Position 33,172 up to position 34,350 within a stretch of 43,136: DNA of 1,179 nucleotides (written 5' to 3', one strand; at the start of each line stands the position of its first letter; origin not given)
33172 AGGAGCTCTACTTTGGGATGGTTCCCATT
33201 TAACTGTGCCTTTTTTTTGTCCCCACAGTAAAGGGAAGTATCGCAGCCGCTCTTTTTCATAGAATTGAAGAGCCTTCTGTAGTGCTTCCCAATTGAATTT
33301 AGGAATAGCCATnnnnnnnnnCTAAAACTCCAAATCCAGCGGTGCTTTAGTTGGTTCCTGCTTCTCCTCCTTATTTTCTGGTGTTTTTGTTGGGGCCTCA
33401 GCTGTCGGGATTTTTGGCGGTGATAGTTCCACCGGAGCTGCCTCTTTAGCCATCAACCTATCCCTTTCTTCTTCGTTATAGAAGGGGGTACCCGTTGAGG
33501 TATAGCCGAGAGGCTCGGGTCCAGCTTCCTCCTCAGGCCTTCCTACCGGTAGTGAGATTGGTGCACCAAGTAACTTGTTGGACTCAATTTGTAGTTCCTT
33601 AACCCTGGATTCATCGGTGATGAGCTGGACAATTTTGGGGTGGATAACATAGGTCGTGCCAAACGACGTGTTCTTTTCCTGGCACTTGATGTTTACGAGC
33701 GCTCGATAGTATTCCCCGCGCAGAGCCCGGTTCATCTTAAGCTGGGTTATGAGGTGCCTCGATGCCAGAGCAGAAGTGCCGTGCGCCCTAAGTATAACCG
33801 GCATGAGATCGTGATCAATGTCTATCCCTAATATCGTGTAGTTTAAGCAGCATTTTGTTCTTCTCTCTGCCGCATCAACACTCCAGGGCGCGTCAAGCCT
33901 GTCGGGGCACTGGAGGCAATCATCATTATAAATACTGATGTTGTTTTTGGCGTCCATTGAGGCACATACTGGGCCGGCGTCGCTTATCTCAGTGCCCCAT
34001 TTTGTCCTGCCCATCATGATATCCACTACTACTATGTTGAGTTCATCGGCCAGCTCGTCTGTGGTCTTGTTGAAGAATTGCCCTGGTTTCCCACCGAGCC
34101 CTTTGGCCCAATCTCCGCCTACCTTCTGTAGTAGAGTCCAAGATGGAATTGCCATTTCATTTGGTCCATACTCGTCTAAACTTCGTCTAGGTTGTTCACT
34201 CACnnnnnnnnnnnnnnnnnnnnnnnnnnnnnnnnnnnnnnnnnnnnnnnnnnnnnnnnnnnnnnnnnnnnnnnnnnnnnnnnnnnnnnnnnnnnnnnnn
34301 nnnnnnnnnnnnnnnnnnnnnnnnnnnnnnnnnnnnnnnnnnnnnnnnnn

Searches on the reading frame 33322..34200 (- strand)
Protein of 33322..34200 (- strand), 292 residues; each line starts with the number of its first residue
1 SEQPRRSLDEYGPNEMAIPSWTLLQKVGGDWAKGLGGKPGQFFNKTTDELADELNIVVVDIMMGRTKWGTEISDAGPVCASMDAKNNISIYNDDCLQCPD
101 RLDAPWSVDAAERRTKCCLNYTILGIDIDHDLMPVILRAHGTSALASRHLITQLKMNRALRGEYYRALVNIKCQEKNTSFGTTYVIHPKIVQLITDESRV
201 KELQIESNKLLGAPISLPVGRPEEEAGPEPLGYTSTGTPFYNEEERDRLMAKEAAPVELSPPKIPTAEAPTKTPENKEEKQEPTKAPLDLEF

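Call 9: search_protein_families(library=pfam, proteins=[window:33322-34200:-], max_evalue=0.01)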
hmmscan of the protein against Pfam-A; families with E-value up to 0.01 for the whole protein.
window:33322-34200:- (292 aa): 1 family
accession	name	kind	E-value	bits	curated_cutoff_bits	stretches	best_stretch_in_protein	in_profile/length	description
PF23977.1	Pam3_Gp34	-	1.8e-09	38.2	27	1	11-184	24-203/235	Pam3 phage gp34-like protein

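Call 10: search_protein_families(library=phrogs, proteins=[window:33322-34200:-], max_evalue=0.01)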
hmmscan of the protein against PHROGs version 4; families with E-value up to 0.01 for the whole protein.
window:33322-34200:- (292 aa): 2 families
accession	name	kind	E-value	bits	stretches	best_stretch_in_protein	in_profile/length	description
phrog_2402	-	unknown function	1.3e-06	29.1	1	14-197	50-247/292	-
phrog_23155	-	unknown function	1.6e-06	28.6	1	73-204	90-215/255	-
